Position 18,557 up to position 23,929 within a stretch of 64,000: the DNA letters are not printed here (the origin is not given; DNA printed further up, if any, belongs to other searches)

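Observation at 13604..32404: Atypical T7SSb-like locus nested in a vWA / Ser-Thr kinase / PP2C / FHA signalling module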

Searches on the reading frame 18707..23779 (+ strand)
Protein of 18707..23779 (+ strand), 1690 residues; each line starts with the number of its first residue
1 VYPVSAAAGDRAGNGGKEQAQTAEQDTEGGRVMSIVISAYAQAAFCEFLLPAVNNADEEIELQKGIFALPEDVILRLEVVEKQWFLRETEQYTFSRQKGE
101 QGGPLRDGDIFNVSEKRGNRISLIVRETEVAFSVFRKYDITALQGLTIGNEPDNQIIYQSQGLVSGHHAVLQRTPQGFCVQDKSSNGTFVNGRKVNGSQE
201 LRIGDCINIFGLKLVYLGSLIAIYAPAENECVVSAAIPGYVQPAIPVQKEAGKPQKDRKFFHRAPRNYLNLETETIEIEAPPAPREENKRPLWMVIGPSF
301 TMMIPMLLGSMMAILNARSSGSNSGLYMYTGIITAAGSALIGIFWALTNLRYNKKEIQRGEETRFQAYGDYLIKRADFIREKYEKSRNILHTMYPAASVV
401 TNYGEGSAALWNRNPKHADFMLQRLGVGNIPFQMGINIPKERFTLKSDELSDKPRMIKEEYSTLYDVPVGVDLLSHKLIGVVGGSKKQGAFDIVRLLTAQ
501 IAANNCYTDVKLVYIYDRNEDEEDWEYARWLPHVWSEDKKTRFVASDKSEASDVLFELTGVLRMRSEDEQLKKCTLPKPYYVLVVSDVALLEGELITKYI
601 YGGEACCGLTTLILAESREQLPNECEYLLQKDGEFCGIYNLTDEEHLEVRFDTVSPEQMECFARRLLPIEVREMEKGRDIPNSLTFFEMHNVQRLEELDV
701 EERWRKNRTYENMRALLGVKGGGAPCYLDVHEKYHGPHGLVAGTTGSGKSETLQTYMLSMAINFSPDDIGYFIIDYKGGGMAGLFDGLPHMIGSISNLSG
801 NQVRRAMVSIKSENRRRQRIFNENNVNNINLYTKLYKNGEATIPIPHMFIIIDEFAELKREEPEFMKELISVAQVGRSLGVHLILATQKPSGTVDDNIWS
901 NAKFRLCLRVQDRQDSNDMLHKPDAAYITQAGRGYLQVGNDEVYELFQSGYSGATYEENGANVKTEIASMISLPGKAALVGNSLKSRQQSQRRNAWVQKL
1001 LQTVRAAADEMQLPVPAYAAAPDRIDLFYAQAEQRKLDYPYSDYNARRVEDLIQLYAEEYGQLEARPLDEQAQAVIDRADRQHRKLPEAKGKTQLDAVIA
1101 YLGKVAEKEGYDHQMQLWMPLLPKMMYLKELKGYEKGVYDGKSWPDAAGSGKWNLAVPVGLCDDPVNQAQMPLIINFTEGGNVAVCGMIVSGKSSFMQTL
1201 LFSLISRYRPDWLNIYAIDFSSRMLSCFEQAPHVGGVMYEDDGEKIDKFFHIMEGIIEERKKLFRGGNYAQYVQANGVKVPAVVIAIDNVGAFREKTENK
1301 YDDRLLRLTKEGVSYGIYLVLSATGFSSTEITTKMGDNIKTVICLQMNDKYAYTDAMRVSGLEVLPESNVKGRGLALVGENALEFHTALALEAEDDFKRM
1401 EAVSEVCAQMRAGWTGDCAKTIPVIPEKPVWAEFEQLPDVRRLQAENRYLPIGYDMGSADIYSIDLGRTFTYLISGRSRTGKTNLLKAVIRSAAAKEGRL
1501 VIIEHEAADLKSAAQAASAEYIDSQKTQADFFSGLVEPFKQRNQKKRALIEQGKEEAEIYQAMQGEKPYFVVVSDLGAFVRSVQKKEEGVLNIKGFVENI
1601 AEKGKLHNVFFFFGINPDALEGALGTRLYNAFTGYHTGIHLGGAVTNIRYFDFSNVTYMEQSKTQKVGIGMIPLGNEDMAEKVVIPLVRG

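Call 4: search_protein_families(library=pfam, max_evalue=0.01, proteins=[window:18707-23779:+])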
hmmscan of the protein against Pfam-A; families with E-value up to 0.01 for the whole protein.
window:18707-23779:+ (1690 aa): 11 families
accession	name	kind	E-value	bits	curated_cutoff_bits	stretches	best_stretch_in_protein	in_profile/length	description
PF01580.24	FtsK_SpoIIIE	-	4.5e-50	170.6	24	2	708-891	13-220/221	FtsK/SpoIIIE family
PF00498.31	FHA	-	4.7e-14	53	20.7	1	147-209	2-66/67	FHA domain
PF13401.12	AAA_22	-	5.9e-08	33.5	27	1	735-887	4-122/130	AAA domain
PF16697.10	Yop-YscD_cpl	-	2.2e-05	25.1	33.2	1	146-209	19-83/94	Inner membrane component of T3SS, cytoplasmic domain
PF05872.18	HerA_C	-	3.5e-05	23.1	22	1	733-779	18-60/502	Helicase HerA-like C-terminal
PF01935.23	DUF87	-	8.6e-05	23.2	23.2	0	720-776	8-60/220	Helicase HerA, central domain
PF13555.12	AAA_29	-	0.00017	21.7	27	0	736-752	23-38/61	P-loop containing region of AAA domain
PF10412.15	TrwB_AAD_bind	-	0.00052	19.4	20.5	0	1472-1505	18-51/387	Type IV secretion-system coupling protein DNA-binding domain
PF13191.12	AAA_16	-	0.0011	20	32.6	0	1471-1517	26-73/167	AAA ATPase domain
PF01637.24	ATPase_2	-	0.0043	17.3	33.2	0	1467-1526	18-78/225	ATPase domain predominantly from Archaea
PF00437.27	T2SSE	-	0.0059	15.7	24.9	0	740-757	146-163/370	Type II/IV secretion system protein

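Call 7: search_protein_families(library=ncbifam, max_evalue=0.1, proteins=[window:18707-23779:+])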
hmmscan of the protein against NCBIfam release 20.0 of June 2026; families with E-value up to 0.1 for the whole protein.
window:18707-23779:+ (1690 aa): 26 families (the best 25 are shown)
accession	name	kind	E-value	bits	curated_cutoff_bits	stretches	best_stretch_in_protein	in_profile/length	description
TIGR03928.1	T7_EssCb_Firm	equivalog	0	1105.4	778.4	2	259-1011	4-747/1296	type VII secretion protein EssC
TIGR03924.1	T7SS_EccC_a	equivalog_domain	1.5e-113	380.8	509.15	2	278-954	1-671/673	type VII secretion protein EccCa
TIGR03925.1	T7SS_EccC_b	equivalog_domain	2e-86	290.5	346.55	2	1103-1546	7-442/564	type VII secretion protein EccCb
NF007615.0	PRK10263.1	equivalog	5.5e-20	70.7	1566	1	713-926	990-1222/1355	DNA translocase FtsK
NF041214.1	plasmid_TraB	equivalog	8.6e-09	34.4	800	2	735-917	247-416/639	plasmid transfer protein TraB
TIGR03354.1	VI_FHA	hypoth_equivalog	8.9e-07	29.1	120.25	1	144-208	24-93/420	type VI secretion system-associated FHA domain protein TagH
NF049868.1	FhaB_Rv0019c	equivalog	1.1e-06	28.8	125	1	143-209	85-151/158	FHA domain-containing protein FhaB/FipA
NF041660.2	oxygluDhInhib_OdhI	equivalog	1.1e-05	25.3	200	1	146-218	58-129/130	oxoglutarate dehydrogenase inhibitor Odhl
TIGR00929.1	VirB4_CagE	subfamily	5e-05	21.7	643.1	0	1180-1219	437-473/792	VirB4 family type IV secretion/conjugal transfer ATPase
NF033760.1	gliding_GltG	equivalog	0.0001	21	650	1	164-252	43-131/650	adventurous gliding motility protein GltG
NF040937.1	HerA_Thermprot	equivalog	0.00027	19.5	800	1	834-924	338-428/487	DNA double-strand break repair helicase HerA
TIGR00176.1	mobB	equivalog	0.0018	18.3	76.2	1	1474-1510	4-40/155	molybdopterin-guanine dinucleotide biosynthesis protein B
TIGR03819.1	heli_sec_ATPase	hypoth_equivalog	0.0032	16.7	373.15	1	1470-1511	179-218/340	TadA family conjugal transfer-associated ATPase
TIGR02324.1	CP_lyasePhnL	equivalog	0.0044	16.5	256.3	0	1473-1533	38-96/224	phosphonate C-P lyase system protein PhnL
NF041017.1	DNA_import_CedB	equivalog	0.0074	15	700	0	732-777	271-313/590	DNA import protein CedB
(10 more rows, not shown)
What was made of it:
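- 18803..23779 (+): EssC/TsxC motor ATPase, 1658 aa: N-terminal FHA region, 2 TM segments, three P-loop ATPase domains detected. TIGR03928 1105 bits; FtsK_SpoIIIE; FHA (calls 4, 7).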

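Call 17: find_homologous_proteins(query=window:18803-23779:+, max_evalue=1e-20)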
Query window:18803-23779:+ (1658 aa): 1061 proteins with E <= 1e-20 among 7368 candidates; the best 120 are listed.
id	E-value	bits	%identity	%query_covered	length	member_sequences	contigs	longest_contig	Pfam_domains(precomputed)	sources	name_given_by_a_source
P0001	0.0e+0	3812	100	100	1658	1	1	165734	PF00498.32,PF13401.13,PF01580.25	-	-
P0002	0.0e+0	3282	85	100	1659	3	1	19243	PF00498.32,PF13401.13,PF01580.25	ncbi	-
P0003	0.0e+0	3264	84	100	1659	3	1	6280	PF00498.32,PF13401.13,PF01580.25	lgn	-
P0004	0.0e+0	3255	83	100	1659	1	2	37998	PF00498.32,PF05872.19,PF13401.13,PF01580.25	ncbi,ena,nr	ncbi:MAG: type VII secretion protein EssC [Acetatifactor sp.]|nr:type VII secretion protein EssC [Ac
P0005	0.0e+0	3003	77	100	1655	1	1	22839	PF00498.32,PF01935.24,PF13401.13,PF01580.25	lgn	-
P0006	0.0e+0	2977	77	100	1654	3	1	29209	PF00498.32,PF16697.11,PF05872.19,PF13401.13,PF01580.25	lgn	-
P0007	0.0e+0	2947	76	100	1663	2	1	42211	PF00498.32,PF01935.24,PF05872.19,PF13401.13,PF01580.25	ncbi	-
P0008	0.0e+0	2934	75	100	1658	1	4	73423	PF00498.32,PF01935.24,PF16697.11,PF05872.19,PF13401.13,PF01580.25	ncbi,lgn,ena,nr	ncbi:MAG: type VII secretion protein EssC [Lachnospiraceae bacterium]|nr:type VII secretion protein 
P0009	0.0e+0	2925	75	100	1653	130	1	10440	PF00498.32,PF01935.24,PF16697.11,PF05872.19,PF13401.13,PF01580.25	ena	-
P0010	0.0e+0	2900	74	100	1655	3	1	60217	PF00498.32,PF01935.24,PF05872.19,PF13401.13,PF01580.25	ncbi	-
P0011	0.0e+0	2895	74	100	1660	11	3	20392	PF00498.32,PF13401.13,PF01580.25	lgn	-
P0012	0.0e+0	2820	72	100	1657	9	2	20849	PF00498.32,PF01935.24,PF16697.11,PF05872.19,PF13401.13,PF01580.25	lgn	-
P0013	0.0e+0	2813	72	100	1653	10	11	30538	PF00498.32,PF01935.24,PF16697.11,PF05872.19,PF13401.13,PF01580.25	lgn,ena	-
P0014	0.0e+0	2798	72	100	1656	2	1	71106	PF00498.32,PF01935.24,PF16697.11,PF05872.19,PF13401.13,PF01580.25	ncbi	-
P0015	0.0e+0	2794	72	100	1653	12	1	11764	PF10412.16,PF00498.32,PF01935.24,PF16697.11,PF05872.19,PF13401.13,PF01580.25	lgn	-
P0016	0.0e+0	2793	71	100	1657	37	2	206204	PF00498.32,PF16697.11,PF05872.19,PF13401.13,PF01580.25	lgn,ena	-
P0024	0.0e+0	2290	60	100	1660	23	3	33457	PF00498.32,PF16697.11,PF05872.19,PF13401.13,PF01580.25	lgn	-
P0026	0.0e+0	2277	59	100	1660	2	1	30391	PF00498.32,PF16697.11,PF13401.13,PF01580.25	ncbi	-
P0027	0.0e+0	2258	58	100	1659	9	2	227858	PF00498.32,PF16697.11,PF05872.19,PF13401.13,PF01580.25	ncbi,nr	ncbi:type VII secretion protein EssC [Clostridiaceae bacterium]|nr:type VII secretion protein EssC [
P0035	0.0e+0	2237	58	100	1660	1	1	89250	PF00498.32,PF13401.13,PF01580.25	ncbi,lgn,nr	ncbi:MAG: type VII secretion protein EssC [Lachnospiraceae bacterium]|nr:type VII secretion protein 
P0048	0.0e+0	2192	57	100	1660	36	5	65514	PF05872.19,PF13401.13,PF01580.25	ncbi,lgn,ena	-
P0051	0.0e+0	2182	57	100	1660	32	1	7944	PF00498.32,PF16697.11,PF05872.19,PF13401.13,PF01580.25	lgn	-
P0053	0.0e+0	2175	57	100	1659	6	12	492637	PF00498.32,PF13401.13,PF01580.25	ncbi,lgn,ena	ncbi:type VII secretion protein EssC [Candidatus Ventrimonas sp. KK005]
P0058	0.0e+0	2139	56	100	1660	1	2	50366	PF00498.32,PF16697.11,PF05872.19,PF13401.13,PF01580.25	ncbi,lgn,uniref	ncbi:type VII secretion protein EssC [Brotaphodocola sp.]|uniref:type VII secretion protein EssC n=1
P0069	0.0e+0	2072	54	100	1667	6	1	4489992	PF10412.16,PF00498.32,PF01935.24,PF05872.19,PF13401.13,PF01580.25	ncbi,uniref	ncbi:type VII secretion protein EssC [Lacrimispora sp. BS-2]|uniref:Type VII secretion protein EssC 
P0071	0.0e+0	2020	54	100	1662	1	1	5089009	PF00498.32,PF13401.13,PF01580.25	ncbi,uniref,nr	ncbi:type VII secretion protein EssC [Anaeromicropila herbilytica]|uniref:Type VII secretion protein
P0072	0.0e+0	2020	54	100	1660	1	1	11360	PF00498.32,PF01935.24,PF13401.13,PF01580.25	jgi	jgi:S-DNA-T family DNA segregation ATPase FtsK/SpoIIIE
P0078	0.0e+0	1997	52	100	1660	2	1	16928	PF10412.16,PF00498.32,PF01935.24,PF00005.34,PF05872.19,PF13555.13,PF13401.13,PF01580.25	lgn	-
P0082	0.0e+0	1987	53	100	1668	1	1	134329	PF00498.32,PF01935.24,PF13401.13,PF01580.25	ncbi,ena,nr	ncbi:MAG: type VII secretion protein EssC [Lachnospiraceae bacterium]|nr:type VII secretion protein 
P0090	0.0e+0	1969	52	100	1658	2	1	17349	PF10412.16,PF00498.32,PF01935.24,PF13401.13,PF01580.25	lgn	-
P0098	0.0e+0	1961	52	100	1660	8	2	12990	PF10412.16,PF00498.32,PF01935.24,PF05872.19,PF13555.13,PF13401.13,PF01580.25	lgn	-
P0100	0.0e+0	1961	53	100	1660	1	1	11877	PF00498.32,PF01935.24,PF05872.19,PF13555.13,PF13401.13,PF01580.25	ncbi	-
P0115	0.0e+0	1948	52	100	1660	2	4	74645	PF10412.16,PF00498.32,PF01935.24,PF05872.19,PF13555.13,PF13401.13,PF01580.25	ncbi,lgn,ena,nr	ncbi:MAG: type VII secretion protein EssC [Lachnospiraceae bacterium]|nr:type VII secretion protein 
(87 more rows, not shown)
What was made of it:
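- A family of about 1660-aa EssC proteins at 51-85% identity in Acetatifactor, Lacrimispora, Anaeromicropila, Ventrimonas and other Lachnospiraceae: call 17.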

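Call 18: find_encoding_contigs(protein=P0069, flank=10000, max_places=1)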
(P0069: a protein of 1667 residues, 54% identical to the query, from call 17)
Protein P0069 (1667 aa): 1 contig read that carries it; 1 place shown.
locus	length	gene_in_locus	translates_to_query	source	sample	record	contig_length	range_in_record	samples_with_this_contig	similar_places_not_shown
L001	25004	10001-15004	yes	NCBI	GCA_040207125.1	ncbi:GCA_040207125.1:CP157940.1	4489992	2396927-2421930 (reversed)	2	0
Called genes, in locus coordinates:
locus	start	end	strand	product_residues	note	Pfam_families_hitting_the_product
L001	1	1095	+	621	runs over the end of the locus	PF00092:VWA, PF13519:VWA_2, PF13768:VWA_3, PF13308:YARHG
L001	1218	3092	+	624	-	PF00515:TPR_1 (faint), PF07719:TPR_2 (faint), PF13174:TPR_6 (faint), PF13176:TPR_7 (faint), PF13181:TPR_8 (faint), PF13414:TPR_11 (faint), PF13424:TPR_12 (faint), PF14559:TPR_19, +4 more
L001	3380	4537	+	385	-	PF14559:TPR_19 (faint)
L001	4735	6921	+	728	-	PF00069:Pkinase, PF07714:PK_Tyr_Ser-Thr, PF03109:ABC1 (weak), PF07719:TPR_2 (faint), PF13431:TPR_17 (faint), PF13374:TPR_10 (faint), PF13424:TPR_12 (weak), PF23914:TPR_CcmH_CycH (weak), +6 more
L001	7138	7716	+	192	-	PF16697:Yop-YscD_cpl (weak), PF00498:FHA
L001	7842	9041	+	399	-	-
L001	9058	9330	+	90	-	PF13780:DUF4176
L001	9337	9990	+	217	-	-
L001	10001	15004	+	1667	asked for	PF00498:FHA, PF01935:DUF87 (faint), PF13401:AAA_22 (faint), PF01580:FtsK_SpoIIIE, PF05872:HerA_C (faint), PF10412:TrwB_AAD_bind (faint), PF01580:FtsK_SpoIIIE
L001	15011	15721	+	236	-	PF04397:LytTR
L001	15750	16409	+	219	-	-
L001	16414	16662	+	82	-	PF08817:YukD (weak)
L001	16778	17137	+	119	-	PF28159:CEP89 (weak)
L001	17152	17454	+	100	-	PF06013:WXG100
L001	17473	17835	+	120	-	PF06013:WXG100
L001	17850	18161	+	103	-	PF06013:WXG100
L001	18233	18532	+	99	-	PF06013:WXG100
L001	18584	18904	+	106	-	PF06013:WXG100, PF00823:PPE (weak)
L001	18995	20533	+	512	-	PF16697:Yop-YscD_cpl (weak), PF00498:FHA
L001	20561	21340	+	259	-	PF00481:PP2C (weak), PF13672:PP2C_2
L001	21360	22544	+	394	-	PF00515:TPR_1 (faint), PF07719:TPR_2 (faint), PF13432:TPR_16 (weak), PF13371:TPR_9 (weak), PF13414:TPR_11 (weak), PF14559:TPR_19, PF13431:TPR_17 (weak)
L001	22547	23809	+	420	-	PF13424:TPR_12 (faint), PF13428:TPR_14 (faint), PF14559:TPR_19 (weak), PF13432:TPR_16 (weak)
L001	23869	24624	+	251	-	PF13539:Peptidase_M15_4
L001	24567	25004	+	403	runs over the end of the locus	PF00754:F5_F8_type_C, PF25302:NADase_transloc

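Call 19: find_encoding_contigs(protein=P0071, flank=10000, max_places=1)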
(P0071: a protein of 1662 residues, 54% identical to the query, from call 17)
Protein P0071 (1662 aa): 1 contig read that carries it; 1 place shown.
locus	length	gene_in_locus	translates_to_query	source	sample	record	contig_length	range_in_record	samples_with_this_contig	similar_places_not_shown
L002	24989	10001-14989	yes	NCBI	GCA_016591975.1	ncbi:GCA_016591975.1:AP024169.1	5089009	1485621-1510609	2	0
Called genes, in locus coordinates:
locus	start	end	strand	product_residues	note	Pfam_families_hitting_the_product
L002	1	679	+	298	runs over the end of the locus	PF00528:BPD_transp_1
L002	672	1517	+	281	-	PF00528:BPD_transp_1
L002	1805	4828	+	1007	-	PF02837:Glyco_hydro_2_N, PF22666:Glyco_hydro_2_N2, PF00703:Glyco_hydro_2, PF02836:Glyco_hydro_2_C, PF16353:LacZ_4, PF02929:Bgal_small_N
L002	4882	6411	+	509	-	PF00072:Response_reg, PF12833:HTH_18, PF00165:HTH_AraC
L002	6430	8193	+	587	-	PF00672:HAMP, PF06580:His_kinase, PF02518:HATPase_c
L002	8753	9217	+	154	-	-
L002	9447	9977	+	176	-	PF16697:Yop-YscD_cpl (weak), PF00498:FHA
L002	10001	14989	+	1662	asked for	PF00498:FHA, PF01580:FtsK_SpoIIIE, PF13401:AAA_22 (faint), PF01580:FtsK_SpoIIIE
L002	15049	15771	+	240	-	PF04397:LytTR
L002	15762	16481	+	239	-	-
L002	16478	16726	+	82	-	PF08817:YukD (weak)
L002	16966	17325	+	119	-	-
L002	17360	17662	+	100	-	PF06013:WXG100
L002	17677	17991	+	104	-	PF06013:WXG100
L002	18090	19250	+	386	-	-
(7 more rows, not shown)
